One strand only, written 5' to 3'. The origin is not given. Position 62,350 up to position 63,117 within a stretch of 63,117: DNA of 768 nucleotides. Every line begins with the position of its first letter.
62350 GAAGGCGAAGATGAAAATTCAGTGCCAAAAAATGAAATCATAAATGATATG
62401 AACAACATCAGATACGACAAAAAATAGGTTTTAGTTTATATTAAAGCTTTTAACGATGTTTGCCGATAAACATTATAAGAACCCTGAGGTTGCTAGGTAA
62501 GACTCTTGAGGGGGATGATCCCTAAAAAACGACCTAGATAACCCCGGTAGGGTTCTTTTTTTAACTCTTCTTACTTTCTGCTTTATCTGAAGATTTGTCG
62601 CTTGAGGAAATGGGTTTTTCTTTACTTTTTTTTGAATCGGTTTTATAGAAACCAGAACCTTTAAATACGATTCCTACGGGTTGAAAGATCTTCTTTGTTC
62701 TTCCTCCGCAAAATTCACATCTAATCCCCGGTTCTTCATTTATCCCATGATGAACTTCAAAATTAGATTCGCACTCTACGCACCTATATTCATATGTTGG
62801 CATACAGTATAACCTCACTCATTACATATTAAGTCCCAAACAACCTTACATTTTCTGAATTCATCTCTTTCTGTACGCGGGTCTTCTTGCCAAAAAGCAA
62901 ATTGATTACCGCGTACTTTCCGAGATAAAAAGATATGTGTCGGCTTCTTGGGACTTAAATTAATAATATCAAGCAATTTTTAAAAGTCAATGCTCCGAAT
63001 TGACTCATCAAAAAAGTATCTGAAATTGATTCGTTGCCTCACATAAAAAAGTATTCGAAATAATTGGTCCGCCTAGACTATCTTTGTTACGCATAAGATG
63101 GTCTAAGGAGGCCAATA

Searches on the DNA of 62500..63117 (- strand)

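Call 4: search_rna_families(source=window, start=62500, end=63117, threshold=evalue, max_evalue=10, show_alignments=3)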
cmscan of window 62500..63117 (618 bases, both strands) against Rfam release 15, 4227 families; matches with E-value up to 10: 3.
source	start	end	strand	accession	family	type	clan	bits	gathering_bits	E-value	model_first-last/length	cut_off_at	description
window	62615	62676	-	RF01711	Lnt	Cis-reg;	-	20.8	55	1.5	1-63/63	no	Lnt RNA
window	62951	63039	-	RF01302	snoU36a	Gene; snRNA; snoRNA; CD-box;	CL00051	19.7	45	0.33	1-90/90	no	SnoRNA U36a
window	62614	62652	-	RF01370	CRISPR-DR57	Gene; CRISPR;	-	16.6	39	0.99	1-37/37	no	CRISPR RNA direct repeat element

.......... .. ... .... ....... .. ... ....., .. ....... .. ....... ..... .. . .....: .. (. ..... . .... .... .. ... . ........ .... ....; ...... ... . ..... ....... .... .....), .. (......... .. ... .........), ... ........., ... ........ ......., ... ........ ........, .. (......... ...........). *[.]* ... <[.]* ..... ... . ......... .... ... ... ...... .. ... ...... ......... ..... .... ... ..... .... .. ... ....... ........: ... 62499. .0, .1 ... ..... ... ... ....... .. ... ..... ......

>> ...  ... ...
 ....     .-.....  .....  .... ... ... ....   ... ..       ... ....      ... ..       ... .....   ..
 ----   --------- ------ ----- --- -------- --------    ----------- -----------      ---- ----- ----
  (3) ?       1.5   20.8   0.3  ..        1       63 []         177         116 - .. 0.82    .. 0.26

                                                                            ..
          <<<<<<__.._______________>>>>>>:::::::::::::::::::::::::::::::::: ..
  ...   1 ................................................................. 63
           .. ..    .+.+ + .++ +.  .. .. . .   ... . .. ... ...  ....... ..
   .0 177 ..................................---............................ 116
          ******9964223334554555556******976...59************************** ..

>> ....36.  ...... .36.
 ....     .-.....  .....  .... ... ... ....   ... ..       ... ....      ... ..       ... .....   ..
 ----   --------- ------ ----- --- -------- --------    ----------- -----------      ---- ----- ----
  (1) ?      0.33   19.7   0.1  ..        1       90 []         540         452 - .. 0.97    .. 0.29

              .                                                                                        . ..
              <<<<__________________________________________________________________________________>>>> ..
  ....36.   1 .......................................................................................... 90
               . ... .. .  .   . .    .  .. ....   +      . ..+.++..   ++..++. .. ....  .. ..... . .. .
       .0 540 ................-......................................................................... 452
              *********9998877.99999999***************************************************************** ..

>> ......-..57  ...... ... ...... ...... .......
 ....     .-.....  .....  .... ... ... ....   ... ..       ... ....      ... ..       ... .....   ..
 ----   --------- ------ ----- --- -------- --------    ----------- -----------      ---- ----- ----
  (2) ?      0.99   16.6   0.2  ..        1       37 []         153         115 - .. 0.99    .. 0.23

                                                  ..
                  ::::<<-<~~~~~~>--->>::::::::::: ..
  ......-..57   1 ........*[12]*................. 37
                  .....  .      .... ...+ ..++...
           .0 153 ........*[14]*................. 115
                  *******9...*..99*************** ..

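Call 42: build_rna_model(alignment_id=A3, structure=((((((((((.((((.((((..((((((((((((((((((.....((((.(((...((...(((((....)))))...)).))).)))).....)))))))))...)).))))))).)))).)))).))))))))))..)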
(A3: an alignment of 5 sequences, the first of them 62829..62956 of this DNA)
Model R1 built from alignment A3 (5 sequences, 139 columns); structure: as given.
model positions 138; base pairs 50; branch points 0; effective number of sequences 0.77; information 0.589 bits per position. Calibrated on 0.2 Mb of random sequence (short: E-values are rough).
structure used (alignment columns):
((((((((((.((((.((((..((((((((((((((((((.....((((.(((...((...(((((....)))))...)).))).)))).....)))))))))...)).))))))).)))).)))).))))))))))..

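Call 45: search_with_rna_model(model_id=R1, sources=[window, L002, L003, L004, L005, L006, L007, L008, L009, L010, L011, L012, L013, L014, L015, L016, L017, L018, L019, L020, L021, L022, L023, L024, L025, L026, L027, L028, L029, L030, L031, L032, L033, L034, L035, L036, L037, L038, L039, L040, L041, L042, L043, L044, L045, L046, L047, L048, L049, L050, L051, L052, L053, L054, L055, L056, L057, L058, L059, L060, L061, L062, L063, L064, L065, L066, L067, L068, L069, L070, L071, L072, L073, L074, L075, L076, L077, L078, L079, L080, L081, L082, L084, L085, L087], max_evalue=10)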
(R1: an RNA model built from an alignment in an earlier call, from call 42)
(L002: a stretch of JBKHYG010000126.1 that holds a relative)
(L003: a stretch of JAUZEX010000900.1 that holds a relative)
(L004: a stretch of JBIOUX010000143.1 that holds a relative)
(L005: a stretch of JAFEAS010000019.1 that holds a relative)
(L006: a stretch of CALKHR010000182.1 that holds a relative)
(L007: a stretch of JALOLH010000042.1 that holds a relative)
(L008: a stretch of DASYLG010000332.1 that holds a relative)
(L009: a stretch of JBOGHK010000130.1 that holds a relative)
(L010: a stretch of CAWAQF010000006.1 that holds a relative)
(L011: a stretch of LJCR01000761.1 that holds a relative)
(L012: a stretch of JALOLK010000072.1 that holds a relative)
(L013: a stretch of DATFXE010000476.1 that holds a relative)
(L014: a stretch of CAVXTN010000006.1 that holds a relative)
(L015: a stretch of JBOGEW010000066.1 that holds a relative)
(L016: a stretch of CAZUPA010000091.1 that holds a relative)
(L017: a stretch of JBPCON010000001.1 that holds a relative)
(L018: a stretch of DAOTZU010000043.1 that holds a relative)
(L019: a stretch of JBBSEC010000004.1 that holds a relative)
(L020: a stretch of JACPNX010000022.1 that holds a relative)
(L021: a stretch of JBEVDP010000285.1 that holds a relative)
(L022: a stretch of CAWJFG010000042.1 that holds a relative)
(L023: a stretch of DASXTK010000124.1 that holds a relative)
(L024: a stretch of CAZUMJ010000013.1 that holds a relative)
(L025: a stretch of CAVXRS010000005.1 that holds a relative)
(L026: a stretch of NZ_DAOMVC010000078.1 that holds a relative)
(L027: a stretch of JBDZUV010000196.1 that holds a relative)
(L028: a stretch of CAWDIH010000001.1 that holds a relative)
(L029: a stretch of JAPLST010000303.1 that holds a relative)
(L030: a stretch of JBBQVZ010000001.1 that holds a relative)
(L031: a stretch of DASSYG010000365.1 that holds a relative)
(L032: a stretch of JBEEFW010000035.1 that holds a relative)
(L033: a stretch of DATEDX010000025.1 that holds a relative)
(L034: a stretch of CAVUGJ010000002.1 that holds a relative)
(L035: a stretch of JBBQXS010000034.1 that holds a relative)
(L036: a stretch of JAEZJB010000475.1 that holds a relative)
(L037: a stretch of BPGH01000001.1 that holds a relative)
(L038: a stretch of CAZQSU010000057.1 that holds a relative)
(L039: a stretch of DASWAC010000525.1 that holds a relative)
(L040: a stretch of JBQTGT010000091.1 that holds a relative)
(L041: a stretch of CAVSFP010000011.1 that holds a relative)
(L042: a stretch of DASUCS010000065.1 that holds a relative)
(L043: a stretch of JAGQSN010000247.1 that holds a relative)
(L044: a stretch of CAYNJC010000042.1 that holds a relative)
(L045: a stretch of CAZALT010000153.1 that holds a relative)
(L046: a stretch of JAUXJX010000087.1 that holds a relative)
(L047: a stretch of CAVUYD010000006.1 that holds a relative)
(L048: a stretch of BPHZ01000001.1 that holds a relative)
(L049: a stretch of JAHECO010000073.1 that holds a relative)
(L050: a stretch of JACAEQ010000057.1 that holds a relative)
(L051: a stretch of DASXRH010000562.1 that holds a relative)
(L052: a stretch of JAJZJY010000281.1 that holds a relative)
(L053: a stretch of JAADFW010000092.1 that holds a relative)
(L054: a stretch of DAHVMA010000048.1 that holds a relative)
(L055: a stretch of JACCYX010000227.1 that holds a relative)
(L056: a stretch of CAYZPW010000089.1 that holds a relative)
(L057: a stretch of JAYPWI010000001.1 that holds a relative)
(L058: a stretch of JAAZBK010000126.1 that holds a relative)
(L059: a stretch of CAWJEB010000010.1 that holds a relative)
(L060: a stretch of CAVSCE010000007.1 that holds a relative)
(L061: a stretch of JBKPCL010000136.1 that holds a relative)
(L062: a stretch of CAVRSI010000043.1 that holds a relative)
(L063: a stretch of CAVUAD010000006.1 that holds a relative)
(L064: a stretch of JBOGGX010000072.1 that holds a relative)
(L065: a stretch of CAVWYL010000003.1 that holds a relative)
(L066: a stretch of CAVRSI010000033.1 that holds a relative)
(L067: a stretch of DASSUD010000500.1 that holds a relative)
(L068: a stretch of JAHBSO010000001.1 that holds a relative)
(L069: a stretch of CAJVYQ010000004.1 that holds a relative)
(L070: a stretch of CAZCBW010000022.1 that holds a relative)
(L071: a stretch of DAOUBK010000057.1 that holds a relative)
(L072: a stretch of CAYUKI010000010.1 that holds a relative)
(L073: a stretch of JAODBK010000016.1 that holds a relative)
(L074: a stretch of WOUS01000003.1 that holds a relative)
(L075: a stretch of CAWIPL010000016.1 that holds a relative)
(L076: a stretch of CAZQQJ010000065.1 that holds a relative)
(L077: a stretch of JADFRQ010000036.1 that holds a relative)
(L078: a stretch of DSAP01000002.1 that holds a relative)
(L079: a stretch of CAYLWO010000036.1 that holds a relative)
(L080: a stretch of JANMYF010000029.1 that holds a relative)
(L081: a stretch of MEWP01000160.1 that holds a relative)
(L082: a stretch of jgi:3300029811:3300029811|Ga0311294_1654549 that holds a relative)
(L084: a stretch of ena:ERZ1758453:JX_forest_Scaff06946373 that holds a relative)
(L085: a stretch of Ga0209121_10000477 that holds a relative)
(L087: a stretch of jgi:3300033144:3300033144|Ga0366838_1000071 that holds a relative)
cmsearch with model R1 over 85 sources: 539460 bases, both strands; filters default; matches with E-value up to 10: 7.
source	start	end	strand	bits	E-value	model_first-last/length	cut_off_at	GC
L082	5839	5976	+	161.2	1.8e-36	1-138/138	no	0.41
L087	7391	7528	-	154.3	9.1e-35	1-138/138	no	0.41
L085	2359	2497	+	153.9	1.1e-34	1-138/138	no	0.41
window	62829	62956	-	112.8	1.4e-24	1-138/138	no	0.4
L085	2357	2495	-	31.4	0.00014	1-138/138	no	0.41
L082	5837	5974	-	31.2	0.00016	1-138/138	no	0.41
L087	7393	7530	+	28.7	0.00067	1-138/138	no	0.41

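Call 58: search_rna_families(sources=[L082, L085, L087, L084, L089, L091, L092, L094, L095], threshold=gathering)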
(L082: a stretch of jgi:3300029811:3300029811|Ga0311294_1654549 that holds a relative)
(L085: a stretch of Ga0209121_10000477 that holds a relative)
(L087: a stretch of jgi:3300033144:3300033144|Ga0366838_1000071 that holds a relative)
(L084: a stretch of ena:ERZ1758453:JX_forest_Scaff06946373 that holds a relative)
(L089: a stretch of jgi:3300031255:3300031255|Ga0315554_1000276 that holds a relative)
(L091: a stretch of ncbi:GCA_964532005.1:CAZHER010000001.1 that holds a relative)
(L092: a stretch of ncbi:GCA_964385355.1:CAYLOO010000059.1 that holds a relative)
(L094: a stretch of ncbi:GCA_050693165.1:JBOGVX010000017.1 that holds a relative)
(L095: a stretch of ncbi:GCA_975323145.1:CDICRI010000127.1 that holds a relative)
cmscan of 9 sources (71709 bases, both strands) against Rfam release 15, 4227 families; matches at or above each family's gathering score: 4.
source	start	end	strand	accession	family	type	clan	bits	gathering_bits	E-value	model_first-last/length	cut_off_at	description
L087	790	932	+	RF00050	FMN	Cis-reg; riboswitch;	-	93.7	66.2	3.2e-20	1-138/138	no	FMN riboswitch aptamer (RFN element)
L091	5501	5573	+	RF00005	tRNA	Gene; tRNA;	CL00001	66.3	29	3.7e-12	1-71/71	no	tRNA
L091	4804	4888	+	RF00005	tRNA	Gene; tRNA;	CL00001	60.1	29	1.8e-10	1-71/71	no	tRNA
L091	2734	2824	+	RF00005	tRNA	Gene; tRNA;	CL00001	56.5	29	1.8e-09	1-71/71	no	tRNA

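Call 59: search_with_rna_model(model_id=R1, sources=[L089, L090, L091, L092, L093, L094, L095, L096, L084, L086, L088, L083], max_evalue=10)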
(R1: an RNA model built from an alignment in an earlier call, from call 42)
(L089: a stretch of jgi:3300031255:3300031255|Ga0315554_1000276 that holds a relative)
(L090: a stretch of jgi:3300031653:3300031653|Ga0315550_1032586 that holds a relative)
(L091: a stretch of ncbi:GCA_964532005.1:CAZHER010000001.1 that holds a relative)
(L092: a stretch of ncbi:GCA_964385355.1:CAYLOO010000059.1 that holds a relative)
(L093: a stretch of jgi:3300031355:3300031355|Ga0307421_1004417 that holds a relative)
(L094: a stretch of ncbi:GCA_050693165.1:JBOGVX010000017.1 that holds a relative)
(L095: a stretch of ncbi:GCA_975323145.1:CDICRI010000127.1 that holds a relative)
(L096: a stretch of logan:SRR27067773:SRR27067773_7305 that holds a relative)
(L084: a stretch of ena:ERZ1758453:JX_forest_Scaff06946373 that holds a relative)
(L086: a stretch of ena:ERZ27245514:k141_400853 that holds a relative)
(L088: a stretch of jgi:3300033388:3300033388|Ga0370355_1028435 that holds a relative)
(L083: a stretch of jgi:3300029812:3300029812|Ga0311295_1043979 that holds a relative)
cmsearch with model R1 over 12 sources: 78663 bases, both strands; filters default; matches with E-value up to 10: 5.
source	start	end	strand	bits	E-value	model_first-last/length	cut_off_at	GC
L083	5839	5976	+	159.3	7.7e-37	1-138/138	no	0.41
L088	3701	3838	-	154.3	1.3e-35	1-138/138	no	0.41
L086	11368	11495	-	112.8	2.1e-25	1-138/138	no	0.4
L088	3703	3840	+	28.7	9.8e-05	1-138/138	no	0.41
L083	5837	5974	-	28.1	0.00013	1-138/138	no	0.41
